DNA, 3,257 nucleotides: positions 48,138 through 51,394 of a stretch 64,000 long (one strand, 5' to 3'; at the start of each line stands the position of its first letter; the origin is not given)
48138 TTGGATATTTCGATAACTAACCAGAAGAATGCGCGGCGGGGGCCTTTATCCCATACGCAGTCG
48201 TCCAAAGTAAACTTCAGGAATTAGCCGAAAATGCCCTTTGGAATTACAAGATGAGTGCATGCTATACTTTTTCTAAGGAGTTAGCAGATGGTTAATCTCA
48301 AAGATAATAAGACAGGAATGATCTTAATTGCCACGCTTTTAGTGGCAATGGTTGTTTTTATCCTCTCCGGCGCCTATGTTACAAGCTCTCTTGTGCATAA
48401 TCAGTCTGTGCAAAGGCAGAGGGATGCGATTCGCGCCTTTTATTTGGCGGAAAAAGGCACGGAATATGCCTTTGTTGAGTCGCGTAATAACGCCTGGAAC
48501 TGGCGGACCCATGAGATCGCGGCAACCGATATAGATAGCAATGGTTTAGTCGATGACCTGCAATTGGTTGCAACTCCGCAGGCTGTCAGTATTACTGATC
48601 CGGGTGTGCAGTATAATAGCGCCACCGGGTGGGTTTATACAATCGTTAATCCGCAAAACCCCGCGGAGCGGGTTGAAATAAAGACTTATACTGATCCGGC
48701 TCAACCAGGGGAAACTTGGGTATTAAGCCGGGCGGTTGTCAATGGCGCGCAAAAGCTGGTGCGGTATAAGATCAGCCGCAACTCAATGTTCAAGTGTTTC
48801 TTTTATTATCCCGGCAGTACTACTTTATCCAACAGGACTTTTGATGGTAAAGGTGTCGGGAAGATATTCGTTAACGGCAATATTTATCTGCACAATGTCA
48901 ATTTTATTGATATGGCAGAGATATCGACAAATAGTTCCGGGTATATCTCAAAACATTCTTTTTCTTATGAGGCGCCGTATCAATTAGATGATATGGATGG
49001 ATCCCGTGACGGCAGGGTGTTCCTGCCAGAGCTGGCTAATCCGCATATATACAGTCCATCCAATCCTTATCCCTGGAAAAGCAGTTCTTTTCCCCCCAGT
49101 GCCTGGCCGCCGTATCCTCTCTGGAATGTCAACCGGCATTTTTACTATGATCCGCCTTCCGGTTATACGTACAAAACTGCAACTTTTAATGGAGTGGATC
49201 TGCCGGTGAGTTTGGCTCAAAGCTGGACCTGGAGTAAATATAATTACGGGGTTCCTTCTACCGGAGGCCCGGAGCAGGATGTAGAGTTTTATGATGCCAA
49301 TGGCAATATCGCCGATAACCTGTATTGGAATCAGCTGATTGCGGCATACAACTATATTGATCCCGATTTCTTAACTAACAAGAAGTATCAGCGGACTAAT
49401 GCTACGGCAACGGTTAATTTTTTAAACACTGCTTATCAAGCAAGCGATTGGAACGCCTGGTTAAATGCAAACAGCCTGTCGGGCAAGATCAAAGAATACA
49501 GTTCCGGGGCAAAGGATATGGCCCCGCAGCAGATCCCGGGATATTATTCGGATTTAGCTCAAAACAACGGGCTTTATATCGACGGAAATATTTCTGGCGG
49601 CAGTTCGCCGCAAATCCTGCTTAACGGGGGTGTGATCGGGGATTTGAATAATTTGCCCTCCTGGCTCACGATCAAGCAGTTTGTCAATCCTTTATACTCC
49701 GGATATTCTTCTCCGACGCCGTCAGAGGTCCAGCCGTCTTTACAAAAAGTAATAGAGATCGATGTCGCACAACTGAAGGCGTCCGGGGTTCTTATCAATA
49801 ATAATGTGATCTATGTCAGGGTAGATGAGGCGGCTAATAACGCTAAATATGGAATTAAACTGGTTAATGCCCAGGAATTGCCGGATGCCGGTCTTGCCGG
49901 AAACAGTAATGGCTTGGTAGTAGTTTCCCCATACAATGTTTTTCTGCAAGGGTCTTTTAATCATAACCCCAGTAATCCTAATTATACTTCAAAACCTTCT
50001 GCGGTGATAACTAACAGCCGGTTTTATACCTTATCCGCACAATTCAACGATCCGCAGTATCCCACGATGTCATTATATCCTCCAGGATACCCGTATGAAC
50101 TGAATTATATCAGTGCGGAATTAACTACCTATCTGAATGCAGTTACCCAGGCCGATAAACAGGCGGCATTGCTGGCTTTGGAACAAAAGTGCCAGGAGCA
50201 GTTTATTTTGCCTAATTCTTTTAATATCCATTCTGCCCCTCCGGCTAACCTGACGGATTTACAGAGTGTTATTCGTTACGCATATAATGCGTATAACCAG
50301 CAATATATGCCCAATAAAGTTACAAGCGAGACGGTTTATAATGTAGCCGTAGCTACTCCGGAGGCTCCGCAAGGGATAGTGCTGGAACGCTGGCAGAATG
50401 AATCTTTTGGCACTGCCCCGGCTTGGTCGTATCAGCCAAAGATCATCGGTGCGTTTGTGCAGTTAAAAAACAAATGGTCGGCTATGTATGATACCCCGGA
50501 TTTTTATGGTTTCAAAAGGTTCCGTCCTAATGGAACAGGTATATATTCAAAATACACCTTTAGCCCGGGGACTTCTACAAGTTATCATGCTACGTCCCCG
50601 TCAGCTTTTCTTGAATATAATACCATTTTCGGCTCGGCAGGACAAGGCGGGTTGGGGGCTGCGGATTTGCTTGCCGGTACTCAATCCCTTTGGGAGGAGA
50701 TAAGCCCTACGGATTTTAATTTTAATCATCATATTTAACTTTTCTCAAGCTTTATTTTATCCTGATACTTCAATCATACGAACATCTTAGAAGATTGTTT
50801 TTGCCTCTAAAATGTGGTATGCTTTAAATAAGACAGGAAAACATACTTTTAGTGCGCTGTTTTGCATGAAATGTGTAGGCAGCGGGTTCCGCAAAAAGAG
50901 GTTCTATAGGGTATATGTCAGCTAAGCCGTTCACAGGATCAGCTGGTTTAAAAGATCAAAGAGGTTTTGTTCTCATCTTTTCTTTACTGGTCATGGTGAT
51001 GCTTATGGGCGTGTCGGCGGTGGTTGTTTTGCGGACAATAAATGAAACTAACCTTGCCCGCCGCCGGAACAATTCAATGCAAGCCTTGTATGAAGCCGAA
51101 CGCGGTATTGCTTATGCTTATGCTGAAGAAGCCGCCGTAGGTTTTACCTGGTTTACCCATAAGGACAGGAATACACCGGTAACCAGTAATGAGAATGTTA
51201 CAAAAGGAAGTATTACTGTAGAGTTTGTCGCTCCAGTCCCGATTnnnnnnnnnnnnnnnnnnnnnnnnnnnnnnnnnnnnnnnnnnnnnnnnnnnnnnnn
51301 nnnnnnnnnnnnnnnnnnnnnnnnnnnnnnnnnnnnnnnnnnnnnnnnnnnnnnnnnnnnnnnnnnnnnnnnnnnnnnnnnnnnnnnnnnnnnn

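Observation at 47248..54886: Minor-pilin block with two giant PilX_N-domain proteins (816 and 980 aa) and tandem prepilins carrying Ala at -1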

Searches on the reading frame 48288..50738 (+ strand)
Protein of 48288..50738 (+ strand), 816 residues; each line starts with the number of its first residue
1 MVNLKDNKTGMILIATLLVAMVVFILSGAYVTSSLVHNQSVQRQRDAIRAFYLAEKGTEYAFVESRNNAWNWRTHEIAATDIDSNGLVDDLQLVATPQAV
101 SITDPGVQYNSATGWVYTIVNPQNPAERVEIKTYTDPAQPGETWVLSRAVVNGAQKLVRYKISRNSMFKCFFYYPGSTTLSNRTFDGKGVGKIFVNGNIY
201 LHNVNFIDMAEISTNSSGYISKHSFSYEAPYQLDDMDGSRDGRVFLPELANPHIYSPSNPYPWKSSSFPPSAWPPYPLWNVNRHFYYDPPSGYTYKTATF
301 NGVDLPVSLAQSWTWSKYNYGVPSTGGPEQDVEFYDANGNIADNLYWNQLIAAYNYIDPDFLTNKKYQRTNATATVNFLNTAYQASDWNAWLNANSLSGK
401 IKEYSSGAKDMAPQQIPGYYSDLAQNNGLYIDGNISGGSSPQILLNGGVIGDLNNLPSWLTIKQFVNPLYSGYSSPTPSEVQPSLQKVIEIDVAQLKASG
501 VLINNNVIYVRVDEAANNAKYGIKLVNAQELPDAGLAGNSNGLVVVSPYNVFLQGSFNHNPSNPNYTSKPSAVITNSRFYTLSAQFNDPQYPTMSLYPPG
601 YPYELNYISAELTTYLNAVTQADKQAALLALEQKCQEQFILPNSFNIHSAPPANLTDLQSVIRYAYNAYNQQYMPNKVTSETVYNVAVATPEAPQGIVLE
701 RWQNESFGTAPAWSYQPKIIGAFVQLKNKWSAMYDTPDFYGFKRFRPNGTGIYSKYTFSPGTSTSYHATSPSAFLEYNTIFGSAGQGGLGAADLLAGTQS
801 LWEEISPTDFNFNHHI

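Call 3: search_protein_families(library=pfam, proteins=[window:48288-50738:+], max_evalue=0.1)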
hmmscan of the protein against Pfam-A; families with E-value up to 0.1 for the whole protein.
window:48288-50738:+ (816 aa): 0 families

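Call 4: search_protein_families(library=ncbifam, proteins=[window:48288-50738:+], max_evalue=0.1)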
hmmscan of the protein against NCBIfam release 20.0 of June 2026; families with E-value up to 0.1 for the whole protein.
window:48288-50738:+ (816 aa): 1 family
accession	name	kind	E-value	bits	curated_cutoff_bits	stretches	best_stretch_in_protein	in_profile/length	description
NF041014.1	pilin_ComGG_2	equivalog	0.048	14.3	40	0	9-56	4-51/101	competence type IV pilus minor pilin ComGG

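Call 6: search_protein_families(library=pfam, proteins=[window:48288-50738:+], max_evalue=10)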
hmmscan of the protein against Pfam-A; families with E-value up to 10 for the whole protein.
window:48288-50738:+ (816 aa): 0 families

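Call 14: find_homologous_proteins(query=window:48288-50738:+, max_evalue=0.001)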
Query window:48288-50738:+ (816 aa): 5 proteins with E <= 0.001 among 8000 candidates.
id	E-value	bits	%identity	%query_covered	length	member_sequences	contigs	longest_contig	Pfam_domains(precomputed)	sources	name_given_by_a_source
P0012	0.0e+0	1879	100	100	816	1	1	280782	-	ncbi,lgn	-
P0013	1.1e-183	631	43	99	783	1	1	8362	-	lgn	-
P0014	1.3e-143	498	39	98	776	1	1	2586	-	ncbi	-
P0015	4.4e-93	331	33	100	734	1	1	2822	-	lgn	-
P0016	4.9e-80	288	33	56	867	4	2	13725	-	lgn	-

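Call 32: predict_structure(alignment_id=A3)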
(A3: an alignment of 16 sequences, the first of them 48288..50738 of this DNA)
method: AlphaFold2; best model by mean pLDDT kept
length: 816 residues; sequences in the alignment: 16
mean_pLDDT: 70.9   pTM: 0.67
mean pLDDT of the five models: 70.9, 64.9, 63.0, 62.0, 46.5
residues with pLDDT >= 90: 75; 70-90: 411; 50-70: 218; < 50: 112
segments of 3 or more residues with pLDDT < 50: 1-5, 71-81, 86-102, 260-273, 321-326, 535-539, 710-712, 738-769, 784-788, 814-816
pLDDT, mean of each block of 10 residues (from residue 1): 48 72 75 71 79 73 58 43 48 42 56 60 74 61 75 81 72 89 88 90 89 87 75 60 68 55 41 58 63 69 88 79 50 73 75 70 72 82 90 90 69 63 84 72 85 82 79 55 77 86 82 75 89 53 86 89 73 89 81 57 60 83 88 80 82 78 77 74 89 81 57 69 86 62 41 33 40 79 54 59 66 48
secondary structure, 60 per line:
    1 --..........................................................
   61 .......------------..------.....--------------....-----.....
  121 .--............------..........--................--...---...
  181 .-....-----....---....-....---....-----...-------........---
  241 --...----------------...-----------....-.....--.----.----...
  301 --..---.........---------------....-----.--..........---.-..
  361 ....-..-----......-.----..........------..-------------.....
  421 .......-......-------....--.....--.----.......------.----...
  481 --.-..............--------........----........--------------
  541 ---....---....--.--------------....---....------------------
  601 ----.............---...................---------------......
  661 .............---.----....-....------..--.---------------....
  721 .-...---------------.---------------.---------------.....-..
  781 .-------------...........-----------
elements in order (helices of 4 or more, strands of 3 or more residues): H3-67 E107-110 E116-121 E124-135 E142-151 E154-166 E172-174 E178-181 E183-186 E192-195 E199-202 E204-207 E211-214 E220-222 H230-237 E243-245 H281-285 E298-300 E308-316 E332-335 H344-353 H359-364 E373-378 H385-394 H416-427 E429-434 E442-445 E448-452 E460-466 E485-492 H493-498 E507-514 E519-526 E544-547 E551-554 E572-575 E579-582 H605-617 H621-639 H655-673 E682-685 E687-690 E717-721 E723-725 E773-777 E795-805

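Call 37: fold_search(model_id=the predicted structure, library=pdb)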
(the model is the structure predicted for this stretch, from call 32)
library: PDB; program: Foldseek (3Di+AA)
matches with E <= 10: 283; with E <= 0.001: 3
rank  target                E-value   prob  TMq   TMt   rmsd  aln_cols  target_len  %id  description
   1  6qvi_A                4.3e-06  1.00  0.19  0.27  19.6       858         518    9  Crystal structure of competence-associated pilin ComZ from Thermus thermophilus (released 2019-05-29)
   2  6qvi_B                6.3e-06  0.99  0.19  0.28  19.8       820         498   10  Crystal structure of competence-associated pilin ComZ from Thermus thermophilus (released 2019-05-29)
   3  6qvi_C                1.5e-05  0.90  0.12  0.17  20.4       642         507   13  Crystal structure of competence-associated pilin ComZ from Thermus thermophilus (released 2019-05-29)
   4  4adn_B                6.5e-01  0.33  0.08  0.22   7.3        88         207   15  Fusidic acid resistance protein FusB (released 2012-03-07)
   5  4ado_B                7.3e-01  0.30  0.08  0.23   7.1        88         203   17  Fusidic acid resistance protein FusB (released 2012-03-07)
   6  8sjh_B                8.6e-01  0.30  0.05  0.30  12.4       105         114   11  Zn-Bound Structure of Computationally Designed Homotrimer TP1 (released 2023-07-05)
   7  6ecf_D                9.1e-01  0.04  0.05  0.12  15.8       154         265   12  Vlm2 thioesterase domain with genetically encoded 2,3-diaminopropionic acid bound with a dodecadepsipeptide, space gro (released 2018-12-12)
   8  4ado_A                1.0e+00  0.25  0.08  0.22   7.3        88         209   15  Fusidic acid resistance protein FusB (released 2012-03-07)
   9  8sji_B                1.1e+00  0.23  0.05  0.31  12.4       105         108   11  Apo Structure of Computationally Designed Homotrimer TP1 (released 2023-07-05)
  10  9ghe_V                1.2e+00  0.25  0.08  0.24   6.6        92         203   15  Staphylococcus aureus FusB bound to the small subunit of the Escherichia coli 70S ribosome (FusB-70S:SSU) (released 2025-03-26)
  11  9ghf_V                1.3e+00  0.23  0.08  0.24   6.9        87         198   16  Staphylococcus aureus FusB bound to the large subunit of the Escherichia coli 70S ribosome (FusB-70S:LSU) (released 2025-03-26)
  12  8sjh_A                1.3e+00  0.21  0.05  0.32  12.4       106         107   12  Zn-Bound Structure of Computationally Designed Homotrimer TP1 (released 2023-07-05)
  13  4adn_A                1.6e+00  0.18  0.08  0.22   7.3        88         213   15  Fusidic acid resistance protein FusB (released 2012-03-07)
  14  9jg7_A                1.7e+00  0.20  0.05  0.32  12.9       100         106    9  Artificial serine-dependent beta-lactamase, S2 (released 2025-09-10)
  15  6wyu_A                1.7e+00  0.18  0.05  0.32  12.2       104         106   12  Crystallographic trimer of metal-free TriCyt2 (released 2020-09-16)
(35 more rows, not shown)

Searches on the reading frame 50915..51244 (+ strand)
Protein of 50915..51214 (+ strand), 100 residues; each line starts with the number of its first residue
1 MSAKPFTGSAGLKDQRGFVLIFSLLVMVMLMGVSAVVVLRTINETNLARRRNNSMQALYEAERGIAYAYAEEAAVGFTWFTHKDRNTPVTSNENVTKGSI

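Call 6: search_protein_families(library=pfam, proteins=[window:50915-51214:+], max_evalue=10)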
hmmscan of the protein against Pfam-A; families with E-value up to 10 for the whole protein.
window:50915-51214:+ (100 aa): 0 families

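Call 46: search_protein_families(library=pfam, alignment_id=A4, max_evalue=0.01)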
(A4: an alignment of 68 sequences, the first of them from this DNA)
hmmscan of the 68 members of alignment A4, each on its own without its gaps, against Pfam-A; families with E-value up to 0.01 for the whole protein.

A. member 1, seq(110 aa): 0 families

B. families by the number of members that match (of 68 scanned): 7 families
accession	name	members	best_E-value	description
PF14341.11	PilX_N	4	8e-06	PilX N-terminal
PF23922.1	DUF7261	1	0.00093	Family of unknown function (DUF7261)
PF19354.4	DUF5931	1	0.0021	Family of unknown function (DUF5931)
PF06305.16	LapA_dom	1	0.0032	Lipopolysaccharide assembly protein A domain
PF16964.10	TadF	1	0.0059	Putative tight adherence pilin protein F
PF20382.3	DUF6677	1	0.0083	Family of unknown function (DUF6677)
PF14163.11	SieB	1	0.0095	Super-infection exclusion protein B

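Call 95: search_solved_structures(query=A4, max_evalue=10)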
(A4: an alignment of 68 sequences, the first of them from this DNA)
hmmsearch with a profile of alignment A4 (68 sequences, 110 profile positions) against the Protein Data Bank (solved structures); distinct sequences matched with E-value up to 10: 5.
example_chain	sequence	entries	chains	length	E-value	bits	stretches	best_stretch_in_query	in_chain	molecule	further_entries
9egp_A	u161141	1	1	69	0.0042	20.2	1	1-31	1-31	Geopilin domain 1 protein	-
7tgg_A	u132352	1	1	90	0.018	18.2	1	1-31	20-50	Geopilin domain 1 protein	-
2klu_A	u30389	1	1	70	0.81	12.8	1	10-50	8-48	T-cell surface glycoprotein CD4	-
1xme_C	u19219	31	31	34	1.3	12.2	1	9-33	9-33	Cytochrome c oxidase polypeptide IIA | Cytochrome c oxidase polypeptide 2A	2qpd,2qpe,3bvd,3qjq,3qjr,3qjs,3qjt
1ehk_C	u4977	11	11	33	1.7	11.8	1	10-33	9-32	BA3-TYPE CYTOCHROME-C OXIDASE | Cytochrome c oxidase polypeptide 2A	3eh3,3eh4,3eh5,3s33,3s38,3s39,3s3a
